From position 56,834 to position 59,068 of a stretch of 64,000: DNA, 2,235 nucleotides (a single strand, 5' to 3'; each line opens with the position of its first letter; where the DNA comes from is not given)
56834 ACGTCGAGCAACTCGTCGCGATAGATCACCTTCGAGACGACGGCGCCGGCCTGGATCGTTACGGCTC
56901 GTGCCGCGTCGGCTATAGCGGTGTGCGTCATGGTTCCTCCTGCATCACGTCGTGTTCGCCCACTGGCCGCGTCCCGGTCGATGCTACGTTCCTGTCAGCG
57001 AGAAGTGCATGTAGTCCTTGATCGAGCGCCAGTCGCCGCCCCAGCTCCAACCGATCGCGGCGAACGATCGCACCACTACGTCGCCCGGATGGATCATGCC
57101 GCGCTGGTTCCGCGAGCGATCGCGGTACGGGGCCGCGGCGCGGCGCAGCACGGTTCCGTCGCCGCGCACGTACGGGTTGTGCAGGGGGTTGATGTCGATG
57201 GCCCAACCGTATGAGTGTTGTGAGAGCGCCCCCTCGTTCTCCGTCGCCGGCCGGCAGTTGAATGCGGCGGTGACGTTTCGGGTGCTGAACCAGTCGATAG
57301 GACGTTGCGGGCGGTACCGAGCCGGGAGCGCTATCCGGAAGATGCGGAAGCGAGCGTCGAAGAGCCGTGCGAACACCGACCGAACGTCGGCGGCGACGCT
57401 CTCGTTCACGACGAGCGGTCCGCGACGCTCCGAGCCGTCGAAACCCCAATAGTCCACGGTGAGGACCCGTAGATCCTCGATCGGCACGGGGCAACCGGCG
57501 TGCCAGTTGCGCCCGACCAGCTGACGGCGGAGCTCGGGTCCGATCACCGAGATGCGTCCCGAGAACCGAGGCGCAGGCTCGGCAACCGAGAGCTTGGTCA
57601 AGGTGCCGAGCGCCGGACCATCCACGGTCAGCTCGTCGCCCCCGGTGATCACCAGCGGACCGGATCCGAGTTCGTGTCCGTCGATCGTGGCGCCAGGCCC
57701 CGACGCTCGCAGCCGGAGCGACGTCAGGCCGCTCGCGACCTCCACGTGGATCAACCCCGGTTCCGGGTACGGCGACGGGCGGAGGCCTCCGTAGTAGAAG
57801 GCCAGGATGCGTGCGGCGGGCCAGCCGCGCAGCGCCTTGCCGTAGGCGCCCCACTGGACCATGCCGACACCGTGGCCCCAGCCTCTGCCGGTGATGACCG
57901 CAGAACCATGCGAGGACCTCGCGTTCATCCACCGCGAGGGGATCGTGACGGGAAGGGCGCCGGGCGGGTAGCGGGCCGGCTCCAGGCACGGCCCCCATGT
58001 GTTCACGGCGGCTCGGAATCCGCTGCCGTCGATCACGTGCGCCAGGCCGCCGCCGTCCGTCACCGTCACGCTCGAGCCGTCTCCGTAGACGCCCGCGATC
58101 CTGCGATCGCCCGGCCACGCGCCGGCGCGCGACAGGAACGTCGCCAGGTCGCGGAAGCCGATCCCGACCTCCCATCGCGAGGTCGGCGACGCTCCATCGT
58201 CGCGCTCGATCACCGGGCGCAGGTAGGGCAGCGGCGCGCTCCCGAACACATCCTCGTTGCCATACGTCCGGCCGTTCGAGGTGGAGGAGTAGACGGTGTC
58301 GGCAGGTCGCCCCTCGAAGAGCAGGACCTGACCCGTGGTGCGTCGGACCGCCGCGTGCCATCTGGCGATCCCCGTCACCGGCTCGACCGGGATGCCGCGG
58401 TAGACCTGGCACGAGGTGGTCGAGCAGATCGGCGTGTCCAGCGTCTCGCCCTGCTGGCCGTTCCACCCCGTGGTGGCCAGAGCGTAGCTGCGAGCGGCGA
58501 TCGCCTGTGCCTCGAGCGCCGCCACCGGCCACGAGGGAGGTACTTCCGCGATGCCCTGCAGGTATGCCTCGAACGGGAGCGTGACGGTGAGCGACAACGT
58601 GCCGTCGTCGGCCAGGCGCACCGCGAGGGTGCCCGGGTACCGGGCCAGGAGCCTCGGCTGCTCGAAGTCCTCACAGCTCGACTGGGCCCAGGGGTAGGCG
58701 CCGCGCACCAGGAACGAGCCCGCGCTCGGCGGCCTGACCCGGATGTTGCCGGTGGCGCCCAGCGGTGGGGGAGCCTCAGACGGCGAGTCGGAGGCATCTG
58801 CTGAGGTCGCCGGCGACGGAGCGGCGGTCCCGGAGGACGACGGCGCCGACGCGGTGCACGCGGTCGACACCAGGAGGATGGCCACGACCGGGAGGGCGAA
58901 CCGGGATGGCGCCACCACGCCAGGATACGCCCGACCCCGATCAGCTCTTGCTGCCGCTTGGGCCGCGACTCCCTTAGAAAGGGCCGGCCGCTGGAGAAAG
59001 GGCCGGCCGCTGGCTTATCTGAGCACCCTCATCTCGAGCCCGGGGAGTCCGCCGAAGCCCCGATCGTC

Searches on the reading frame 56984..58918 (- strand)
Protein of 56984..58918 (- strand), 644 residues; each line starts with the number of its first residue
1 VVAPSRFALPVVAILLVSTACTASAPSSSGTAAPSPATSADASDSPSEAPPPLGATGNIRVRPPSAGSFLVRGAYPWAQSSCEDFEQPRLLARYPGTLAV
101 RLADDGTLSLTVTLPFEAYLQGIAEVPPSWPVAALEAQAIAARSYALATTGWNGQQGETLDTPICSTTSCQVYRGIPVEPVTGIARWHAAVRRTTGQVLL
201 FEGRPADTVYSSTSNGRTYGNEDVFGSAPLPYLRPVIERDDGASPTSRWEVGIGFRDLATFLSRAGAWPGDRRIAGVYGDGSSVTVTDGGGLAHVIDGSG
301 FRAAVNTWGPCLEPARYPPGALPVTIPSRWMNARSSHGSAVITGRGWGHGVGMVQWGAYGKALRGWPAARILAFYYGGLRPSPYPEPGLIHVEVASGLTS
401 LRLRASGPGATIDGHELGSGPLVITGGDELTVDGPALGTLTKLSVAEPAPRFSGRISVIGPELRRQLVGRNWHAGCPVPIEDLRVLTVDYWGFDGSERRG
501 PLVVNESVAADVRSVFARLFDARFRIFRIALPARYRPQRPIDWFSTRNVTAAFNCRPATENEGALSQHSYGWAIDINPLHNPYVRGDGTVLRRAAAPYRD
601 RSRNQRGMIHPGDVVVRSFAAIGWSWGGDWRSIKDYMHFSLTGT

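Call 73: search_protein_families(library=padloc, proteins=[window:56984-58918:-], max_evalue=0.001)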
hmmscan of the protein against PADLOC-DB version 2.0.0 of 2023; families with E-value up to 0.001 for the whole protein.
window:56984-58918:- (644 aa): 0 families

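Call 74: search_protein_families(library=pfam, proteins=[window:56984-58918:-], max_evalue=0.001)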
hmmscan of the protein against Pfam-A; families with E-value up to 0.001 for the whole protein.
window:56984-58918:- (644 aa): 2 families
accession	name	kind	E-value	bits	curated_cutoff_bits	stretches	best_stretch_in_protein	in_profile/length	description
PF13539.11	Peptidase_M15_4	-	7e-23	81.4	25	1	563-640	4-69/70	D-alanyl-D-alanine carboxypeptidase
PF08486.15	SpoIID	-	2.6e-18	66.9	23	1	106-201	3-97/97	Stage II sporulation protein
